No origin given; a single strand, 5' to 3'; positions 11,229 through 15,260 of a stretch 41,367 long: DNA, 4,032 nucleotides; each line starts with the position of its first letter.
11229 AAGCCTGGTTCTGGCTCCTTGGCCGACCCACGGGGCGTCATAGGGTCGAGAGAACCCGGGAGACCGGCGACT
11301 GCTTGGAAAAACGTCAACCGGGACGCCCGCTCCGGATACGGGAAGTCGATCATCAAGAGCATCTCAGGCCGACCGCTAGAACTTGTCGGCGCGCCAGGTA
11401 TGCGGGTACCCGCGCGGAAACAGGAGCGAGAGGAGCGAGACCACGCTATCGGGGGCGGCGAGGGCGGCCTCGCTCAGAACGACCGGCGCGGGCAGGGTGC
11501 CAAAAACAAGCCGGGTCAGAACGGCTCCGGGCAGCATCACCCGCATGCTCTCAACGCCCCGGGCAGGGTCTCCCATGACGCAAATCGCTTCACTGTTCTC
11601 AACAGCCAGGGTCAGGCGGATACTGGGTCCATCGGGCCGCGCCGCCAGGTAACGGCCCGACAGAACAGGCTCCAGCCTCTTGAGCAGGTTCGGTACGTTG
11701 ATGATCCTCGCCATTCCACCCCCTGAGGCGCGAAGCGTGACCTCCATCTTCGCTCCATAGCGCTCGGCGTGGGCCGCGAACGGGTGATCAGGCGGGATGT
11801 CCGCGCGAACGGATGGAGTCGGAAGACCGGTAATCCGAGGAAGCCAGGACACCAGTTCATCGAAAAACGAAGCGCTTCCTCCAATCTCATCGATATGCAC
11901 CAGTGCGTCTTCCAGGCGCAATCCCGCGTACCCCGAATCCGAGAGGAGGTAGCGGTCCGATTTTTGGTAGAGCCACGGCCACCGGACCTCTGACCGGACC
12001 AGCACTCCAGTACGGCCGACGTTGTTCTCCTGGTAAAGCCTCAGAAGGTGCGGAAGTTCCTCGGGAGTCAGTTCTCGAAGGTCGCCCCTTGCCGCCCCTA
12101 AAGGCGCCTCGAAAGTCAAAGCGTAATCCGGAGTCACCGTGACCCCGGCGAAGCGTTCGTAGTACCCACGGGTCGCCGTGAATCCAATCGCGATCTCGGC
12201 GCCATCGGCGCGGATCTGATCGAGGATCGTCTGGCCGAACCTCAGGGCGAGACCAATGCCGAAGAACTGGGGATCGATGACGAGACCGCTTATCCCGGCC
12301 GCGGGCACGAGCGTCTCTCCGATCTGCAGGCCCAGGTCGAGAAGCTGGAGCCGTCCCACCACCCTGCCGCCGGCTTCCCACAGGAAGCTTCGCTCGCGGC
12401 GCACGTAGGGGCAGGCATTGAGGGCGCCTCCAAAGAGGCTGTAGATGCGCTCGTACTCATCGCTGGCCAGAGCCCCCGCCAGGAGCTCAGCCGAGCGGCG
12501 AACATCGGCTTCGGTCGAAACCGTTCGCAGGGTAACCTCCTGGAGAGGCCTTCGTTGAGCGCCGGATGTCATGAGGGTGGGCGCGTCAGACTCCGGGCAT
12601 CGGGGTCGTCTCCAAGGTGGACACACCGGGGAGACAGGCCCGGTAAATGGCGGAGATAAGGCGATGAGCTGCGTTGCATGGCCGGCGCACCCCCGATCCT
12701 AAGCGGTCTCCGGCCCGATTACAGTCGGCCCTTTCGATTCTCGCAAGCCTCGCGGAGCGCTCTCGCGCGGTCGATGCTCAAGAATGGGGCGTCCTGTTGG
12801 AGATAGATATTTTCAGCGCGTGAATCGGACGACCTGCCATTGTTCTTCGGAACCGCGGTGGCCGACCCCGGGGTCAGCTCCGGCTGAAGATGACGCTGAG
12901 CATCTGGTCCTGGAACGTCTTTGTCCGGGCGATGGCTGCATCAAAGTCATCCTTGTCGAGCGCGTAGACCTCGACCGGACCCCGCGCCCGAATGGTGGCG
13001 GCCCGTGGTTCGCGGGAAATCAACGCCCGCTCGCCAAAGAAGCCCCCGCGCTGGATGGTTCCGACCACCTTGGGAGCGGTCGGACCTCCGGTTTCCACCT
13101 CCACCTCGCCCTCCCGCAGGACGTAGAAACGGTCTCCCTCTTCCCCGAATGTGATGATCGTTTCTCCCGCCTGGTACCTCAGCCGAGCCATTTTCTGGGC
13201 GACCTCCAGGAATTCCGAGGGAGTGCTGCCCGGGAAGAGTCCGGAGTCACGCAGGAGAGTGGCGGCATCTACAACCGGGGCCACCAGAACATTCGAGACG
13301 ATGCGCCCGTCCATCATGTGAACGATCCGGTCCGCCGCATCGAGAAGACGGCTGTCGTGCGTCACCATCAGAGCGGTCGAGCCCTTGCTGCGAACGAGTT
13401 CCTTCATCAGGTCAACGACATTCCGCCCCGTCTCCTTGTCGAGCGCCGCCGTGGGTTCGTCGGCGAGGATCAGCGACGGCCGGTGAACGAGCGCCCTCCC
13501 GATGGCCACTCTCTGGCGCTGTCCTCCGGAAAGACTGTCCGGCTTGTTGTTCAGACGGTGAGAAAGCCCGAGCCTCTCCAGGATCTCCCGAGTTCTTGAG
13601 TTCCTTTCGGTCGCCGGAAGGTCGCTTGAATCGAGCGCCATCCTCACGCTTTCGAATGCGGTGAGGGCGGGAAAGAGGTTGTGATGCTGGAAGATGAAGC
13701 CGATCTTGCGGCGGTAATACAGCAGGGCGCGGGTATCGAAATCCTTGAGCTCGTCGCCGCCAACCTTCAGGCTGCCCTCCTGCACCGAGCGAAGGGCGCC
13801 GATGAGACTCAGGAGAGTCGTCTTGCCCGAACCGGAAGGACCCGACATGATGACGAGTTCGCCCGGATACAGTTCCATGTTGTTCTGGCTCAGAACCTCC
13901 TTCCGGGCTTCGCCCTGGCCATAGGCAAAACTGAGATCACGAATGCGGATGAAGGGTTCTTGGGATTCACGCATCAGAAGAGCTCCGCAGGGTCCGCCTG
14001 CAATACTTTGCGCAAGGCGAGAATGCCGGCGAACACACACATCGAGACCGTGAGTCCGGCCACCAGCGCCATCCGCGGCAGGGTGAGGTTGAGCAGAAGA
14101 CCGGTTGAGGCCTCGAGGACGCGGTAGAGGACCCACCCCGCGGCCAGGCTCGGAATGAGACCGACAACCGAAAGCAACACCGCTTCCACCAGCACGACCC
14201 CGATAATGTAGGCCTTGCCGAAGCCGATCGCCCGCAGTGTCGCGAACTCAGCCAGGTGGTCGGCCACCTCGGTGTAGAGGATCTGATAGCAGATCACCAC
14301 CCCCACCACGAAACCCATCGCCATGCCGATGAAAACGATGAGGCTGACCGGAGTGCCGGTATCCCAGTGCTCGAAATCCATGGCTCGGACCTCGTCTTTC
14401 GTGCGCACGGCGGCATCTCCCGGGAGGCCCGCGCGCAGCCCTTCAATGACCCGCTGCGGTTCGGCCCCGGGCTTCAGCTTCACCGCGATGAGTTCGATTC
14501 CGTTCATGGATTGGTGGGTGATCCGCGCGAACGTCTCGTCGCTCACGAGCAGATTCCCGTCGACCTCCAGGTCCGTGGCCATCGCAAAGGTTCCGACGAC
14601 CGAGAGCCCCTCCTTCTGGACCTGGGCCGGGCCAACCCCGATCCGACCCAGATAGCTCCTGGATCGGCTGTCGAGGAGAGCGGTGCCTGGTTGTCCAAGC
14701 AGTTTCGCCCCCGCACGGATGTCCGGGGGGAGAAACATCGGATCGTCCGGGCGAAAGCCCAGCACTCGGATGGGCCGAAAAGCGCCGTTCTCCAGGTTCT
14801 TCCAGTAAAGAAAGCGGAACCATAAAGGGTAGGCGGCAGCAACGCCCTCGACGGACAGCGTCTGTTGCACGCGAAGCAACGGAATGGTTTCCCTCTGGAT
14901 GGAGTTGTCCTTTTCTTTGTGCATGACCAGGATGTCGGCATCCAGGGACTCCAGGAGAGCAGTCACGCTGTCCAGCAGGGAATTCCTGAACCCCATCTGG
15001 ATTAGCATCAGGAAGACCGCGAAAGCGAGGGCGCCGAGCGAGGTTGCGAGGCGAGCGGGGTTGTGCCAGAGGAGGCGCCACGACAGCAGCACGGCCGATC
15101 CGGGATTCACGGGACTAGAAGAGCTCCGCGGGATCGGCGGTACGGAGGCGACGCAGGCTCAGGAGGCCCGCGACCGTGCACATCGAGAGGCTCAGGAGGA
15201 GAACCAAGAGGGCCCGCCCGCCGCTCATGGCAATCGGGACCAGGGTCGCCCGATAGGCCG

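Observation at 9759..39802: ~30-kb multi-operon locus joining a ceramide-type lipid core pathway to phospho/glyco head-group enzymes and two export machines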

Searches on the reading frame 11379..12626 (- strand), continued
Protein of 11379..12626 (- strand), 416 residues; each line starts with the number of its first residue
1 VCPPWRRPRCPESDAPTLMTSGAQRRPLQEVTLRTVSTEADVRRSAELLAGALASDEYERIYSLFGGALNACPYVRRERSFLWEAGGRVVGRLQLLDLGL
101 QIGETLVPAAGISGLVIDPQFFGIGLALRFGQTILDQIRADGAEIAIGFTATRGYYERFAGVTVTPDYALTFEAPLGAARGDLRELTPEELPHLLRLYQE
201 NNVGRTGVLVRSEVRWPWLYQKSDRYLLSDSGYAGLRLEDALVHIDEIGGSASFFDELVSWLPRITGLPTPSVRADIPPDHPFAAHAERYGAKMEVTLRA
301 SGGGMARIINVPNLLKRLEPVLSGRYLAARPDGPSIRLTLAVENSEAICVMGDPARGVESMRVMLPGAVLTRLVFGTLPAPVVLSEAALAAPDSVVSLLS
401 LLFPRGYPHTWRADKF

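Call 89: predict_structure(alignment_id=A3)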
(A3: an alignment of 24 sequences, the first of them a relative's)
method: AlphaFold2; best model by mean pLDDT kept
length: 398 residues; sequences in the alignment: 24
mean_pLDDT: 92.0   pTM: 0.89
mean pLDDT of the five models: 92.0, 91.3, 91.0, 90.8, 90.7
residues with pLDDT >= 90: 322; 70-90: 60; 50-70: 10; < 50: 6
segments of 3 or more residues with pLDDT < 50: 1-6
pLDDT, mean of each block of 10 residues (from residue 1): 51 93 96 85 93 93 94 95 97 92 84 91 95 70 88 92 92 98 96 95 94 97 95 97 94 96 97 96 87 95 95 94 94 89 95 96 96 95 96 93
secondary structure, 60 per line:
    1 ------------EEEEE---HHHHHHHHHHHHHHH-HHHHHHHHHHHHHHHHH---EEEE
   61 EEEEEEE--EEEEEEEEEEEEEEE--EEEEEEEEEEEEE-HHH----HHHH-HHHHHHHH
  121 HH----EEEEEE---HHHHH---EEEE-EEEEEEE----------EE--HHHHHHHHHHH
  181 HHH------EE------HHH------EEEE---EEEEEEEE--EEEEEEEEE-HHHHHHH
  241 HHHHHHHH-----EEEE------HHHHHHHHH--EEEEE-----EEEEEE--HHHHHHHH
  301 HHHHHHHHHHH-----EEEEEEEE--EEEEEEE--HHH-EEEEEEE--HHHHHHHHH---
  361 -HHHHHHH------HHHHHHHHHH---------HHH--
elements in order: E13-17 H21-35 H37-53 E57-67 E70-84 E87-99 H108-111 H113-122 E127-132 H136-140 E144-147 E149-155 H170-183 E207-210 E214-221 E224-232 H234-248 E254-257 H264-272 E275-279 E285-290 H293-311 E317-324 E327-333 E340-346 H349-357 H362-368 H375-384

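Call 92: fold_search(model_id=the predicted structure, library=pdb)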
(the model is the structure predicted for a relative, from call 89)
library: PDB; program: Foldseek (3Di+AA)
matches with E <= 10: 1201; with E <= 0.001: 520
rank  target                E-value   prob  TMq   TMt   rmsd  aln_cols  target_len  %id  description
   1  4my3_B                1.4e-22  1.00  0.75  0.76   4.7       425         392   20  Crystal Structure of GCN5-related N-acetyltransferase from Kribbella flavida (released 2013-10-09)
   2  4my3_D                2.7e-22  1.00  0.72  0.74   5.0       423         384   20  Crystal Structure of GCN5-related N-acetyltransferase from Kribbella flavida (released 2013-10-09)
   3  4my0_F                3.8e-22  1.00  0.72  0.73   5.0       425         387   20  Crystal Structure of GCN5-related N-acetyltransferase from Kribbella flavida (released 2013-11-06)
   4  4my3_A                1.0e-21  1.00  0.74  0.76   4.6       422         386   20  Crystal Structure of GCN5-related N-acetyltransferase from Kribbella flavida (released 2013-10-09)
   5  2i00_A                1.8e-20  1.00  0.71  0.71   5.5       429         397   17  Crystal structure of acetyltransferase (GNAT family) from Enterococcus faecalis (released 2006-09-19)
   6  3ryo_A                4.5e-20  1.00  0.69  0.69   5.5       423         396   19  Crystal Structure of Enhanced Intracellular Survival (Eis) Protein from Mycobacterium tuberculosis with Acetyl CoA (released 2012-05-23)
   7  2i00_C                6.1e-20  1.00  0.72  0.72   5.0       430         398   17  Crystal structure of acetyltransferase (GNAT family) from Enterococcus faecalis (released 2006-09-19)
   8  3n7z_C                1.2e-19  1.00  0.71  0.74   5.1       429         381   15  Crystal structure of acetyltransferase from Bacillus anthracis (released 2010-06-16)
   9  2i00_B                1.7e-19  1.00  0.73  0.73   4.7       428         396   18  Crystal structure of acetyltransferase (GNAT family) from Enterococcus faecalis (released 2006-09-19)
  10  4jd6_A                1.7e-19  1.00  0.70  0.70   5.4       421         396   19  Crystal structure of Mycobacterium tuberculosis Eis in complex with coenzyme A and tobramycin (released 2013-10-23)
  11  3n7z_A                2.0e-19  1.00  0.72  0.75   5.0       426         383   15  Crystal structure of acetyltransferase from Bacillus anthracis (released 2010-06-16)
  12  6rft_C                3.6e-19  1.00  0.71  0.70   4.7       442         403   18  Crystal structure of Eis2 from Mycobacterium abscessus bound to Acetyl-CoA (released 2019-07-10)
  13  6rft_B                3.8e-19  1.00  0.70  0.69   4.9       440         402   18  Crystal structure of Eis2 from Mycobacterium abscessus bound to Acetyl-CoA (released 2019-07-10)
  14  2hv2_C                4.3e-19  1.00  0.73  0.75   5.0       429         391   14  Crystal Structure of Conserved Protein of Unknown Function from Enterococcus faecalis V583 at 2.4 A Resolution, Probab (released 2006-08-29)
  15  6rfy_D                4.3e-19  1.00  0.72  0.71   5.0       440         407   16  Crystal structure of Eis2 form Mycobacterium abscessus (released 2019-07-10)
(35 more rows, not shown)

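Call 97: search_protein_families(library=pfam, proteins=[L087:8030-9610:-, L087:7298-8023:-], max_evalue=0.001)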
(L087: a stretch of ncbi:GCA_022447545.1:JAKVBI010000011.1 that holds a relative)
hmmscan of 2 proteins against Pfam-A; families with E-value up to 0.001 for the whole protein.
L087:8030-9610:- (526 aa): 2 families
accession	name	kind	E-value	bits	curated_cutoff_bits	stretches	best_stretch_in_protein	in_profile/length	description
PF00884.28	Sulfatase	-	9.1e-16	58.5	25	1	2-262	1-300/301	Sulfatase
PF16347.10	SGSH_C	-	5e-05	23.9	29.3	1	242-355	32-147/154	N-sulphoglucosamine sulphohydrolase, C-terminal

L087:7298-8023:- (241 aa): 1 family
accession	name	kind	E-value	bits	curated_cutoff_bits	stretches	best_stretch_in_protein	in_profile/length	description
PF01066.26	CDP-OH_P_transf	-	5.6e-07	30.5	22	1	55-164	8-109/152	CDP-alcohol phosphatidyltransferase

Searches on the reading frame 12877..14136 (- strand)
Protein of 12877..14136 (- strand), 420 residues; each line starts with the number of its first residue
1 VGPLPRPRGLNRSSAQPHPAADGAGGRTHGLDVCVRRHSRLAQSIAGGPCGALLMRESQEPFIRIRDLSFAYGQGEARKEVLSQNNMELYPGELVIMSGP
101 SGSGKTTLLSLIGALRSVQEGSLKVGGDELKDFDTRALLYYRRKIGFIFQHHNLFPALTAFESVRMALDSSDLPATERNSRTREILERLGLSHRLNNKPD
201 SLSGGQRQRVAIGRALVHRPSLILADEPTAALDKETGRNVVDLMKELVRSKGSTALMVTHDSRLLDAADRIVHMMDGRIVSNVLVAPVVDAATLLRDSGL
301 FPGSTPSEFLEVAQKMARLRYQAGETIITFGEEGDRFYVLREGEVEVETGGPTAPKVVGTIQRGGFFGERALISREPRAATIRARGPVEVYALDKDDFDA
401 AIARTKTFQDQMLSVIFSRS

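Call 4: search_protein_families(library=pfam, proteins=[window:12877-14136:-], max_evalue=0.01)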
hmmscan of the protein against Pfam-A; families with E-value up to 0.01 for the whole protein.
window:12877-14136:- (420 aa): 6 families
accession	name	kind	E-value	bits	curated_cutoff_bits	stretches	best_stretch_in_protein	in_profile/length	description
PF00005.33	ABC_tran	-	1.1e-33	117.2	25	1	83-230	2-137/137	ABC transporter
PF00027.35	cNMP_binding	-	5.8e-22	77.9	27.5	1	319-404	2-88/89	Cyclic nucleotide-binding domain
PF02463.25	SMC_N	-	7e-06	26.1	40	1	197-275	132-212/220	RecF/RecN/SMC N terminal domain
PF13304.12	AAA_21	-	2.5e-05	25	27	0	98-128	5-31/304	AAA domain, putative AbiEii toxin, Type IV TA system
PF13481.12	AAA_25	-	0.0045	17.1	27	0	73-111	13-52/195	AAA domain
PF06414.18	Zeta_toxin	-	0.0053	16.6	22.3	1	94-132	18-56/199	Zeta toxin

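Call 43: search_protein_families(library=ncbifam, proteins=[window:12877-13974:-], max_evalue=0.001)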
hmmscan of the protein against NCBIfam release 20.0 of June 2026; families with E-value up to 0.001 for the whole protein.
window:12877-13974:- (366 aa): 195 families (the best 25 are shown)
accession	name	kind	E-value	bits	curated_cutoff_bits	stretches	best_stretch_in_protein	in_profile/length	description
TIGR02982.1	heterocyst_DevA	subfamily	2.6e-91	305.1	295.8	1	9-225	2-219/220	ABC exporter ATP-binding subunit, DevA family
TIGR02211.1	LolD_lipo_ex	equivalog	1.6e-57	194.5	307.75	1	9-226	2-220/221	lipoprotein-releasing ABC transporter ATP-binding protein LolD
TIGR02673.1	FtsE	equivalog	3.8e-55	186.9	264.85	1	9-223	2-213/214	cell division ATP-binding protein FtsE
NF007826.0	PRK10535.1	equivalog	3.5e-53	180.9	966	1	8-229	4-225/648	macrolide ABC transporter ATP-binding protein/permease MacB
NF008639.0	PRK11629.1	equivalog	1e-51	175.6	360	1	6-229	4-228/234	lipoprotein-releasing ABC transporter ATP-binding protein LolD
NF038007.1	ABC_ATP_DarD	equivalog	8.5e-51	172.5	375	1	17-225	10-218/218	darobactin export ABC transporter ATP-binding protein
TIGR03608.1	L_ocin_972_ABC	subfamily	1.9e-49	168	254.85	1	24-220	10-206/206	putative bacteriocin export ABC transporter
TIGR02315.1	ABC_phnC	equivalog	8.9e-48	162.8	266.1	1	9-227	2-226/243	phosphonate ABC transporter ATP-binding protein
TIGR03265.1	PhnT2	equivalog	9.6e-46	156.6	457.7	1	11-226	7-214/353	putative 2-aminoethylphosphonate ABC transporter ATP-binding protein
NF007879.0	PRK10584.1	equivalog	2.2e-45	155.1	336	1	8-226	6-225/228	putative ABC transporter ATP-binding protein YbbA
NF006987.0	PRK09452.1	equivalog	9.7e-45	152.9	482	1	3-226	12-227/378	spermidine/putrescine ABC transporter ATP-binding protein PotA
NF007027.0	PRK09493.1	equivalog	1.4e-44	152.3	379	1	24-228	13-217/240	glutamine ABC transporter ATP-binding protein GlnQ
TIGR03005.1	ectoine_ehuA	equivalog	1.7e-43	148.6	345.4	1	26-227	14-227/252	ectoine/hydroxyectoine ABC transporter ATP-binding protein EhuA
TIGR01187.1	potA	subfamily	2e-43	148.7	355.6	1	45-226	3-180/325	polyamine ABC transporter ATP-binding protein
TIGR02857.1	CydD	equivalog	2.8e-43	148.7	435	1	6-220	319-529/529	thiol reductant ABC exporter subunit CydD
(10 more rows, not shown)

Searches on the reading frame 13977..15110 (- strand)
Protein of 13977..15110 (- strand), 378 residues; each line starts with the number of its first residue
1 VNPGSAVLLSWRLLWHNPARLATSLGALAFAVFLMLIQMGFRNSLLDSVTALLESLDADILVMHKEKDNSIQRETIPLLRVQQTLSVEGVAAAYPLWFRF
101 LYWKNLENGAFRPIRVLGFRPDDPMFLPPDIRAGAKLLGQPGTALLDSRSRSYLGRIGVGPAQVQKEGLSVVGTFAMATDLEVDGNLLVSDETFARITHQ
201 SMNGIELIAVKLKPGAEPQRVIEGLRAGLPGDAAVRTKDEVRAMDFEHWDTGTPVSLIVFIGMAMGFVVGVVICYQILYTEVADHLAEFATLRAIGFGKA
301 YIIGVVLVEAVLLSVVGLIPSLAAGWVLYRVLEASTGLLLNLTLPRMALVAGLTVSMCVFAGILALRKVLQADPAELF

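Call 4: search_protein_families(library=pfam, proteins=[window:13977-15110:-], max_evalue=0.01)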
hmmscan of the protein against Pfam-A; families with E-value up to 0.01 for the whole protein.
window:13977-15110:- (378 aa): 2 families
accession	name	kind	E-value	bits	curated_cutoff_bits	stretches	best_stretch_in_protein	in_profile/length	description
PF02687.27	FtsX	-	1.2e-10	41.9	25.5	1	262-373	3-119/120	FtsX-like permease C-terminal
PF12704.14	MacB_PCD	-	1e-06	29.7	27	1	24-226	4-205/207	MacB-like periplasmic core domain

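Call 107: search_protein_families(library=ncbifam, proteins=[window:13977-15110:-], max_evalue=1e-10)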
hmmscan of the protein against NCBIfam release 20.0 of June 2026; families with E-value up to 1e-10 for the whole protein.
window:13977-15110:- (378 aa): 1 family
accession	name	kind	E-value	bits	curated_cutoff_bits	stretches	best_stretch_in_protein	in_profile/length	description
TIGR01185.1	devC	equivalog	2.6e-82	276.8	290.35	1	9-378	3-380/380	ABC transporter permease DevC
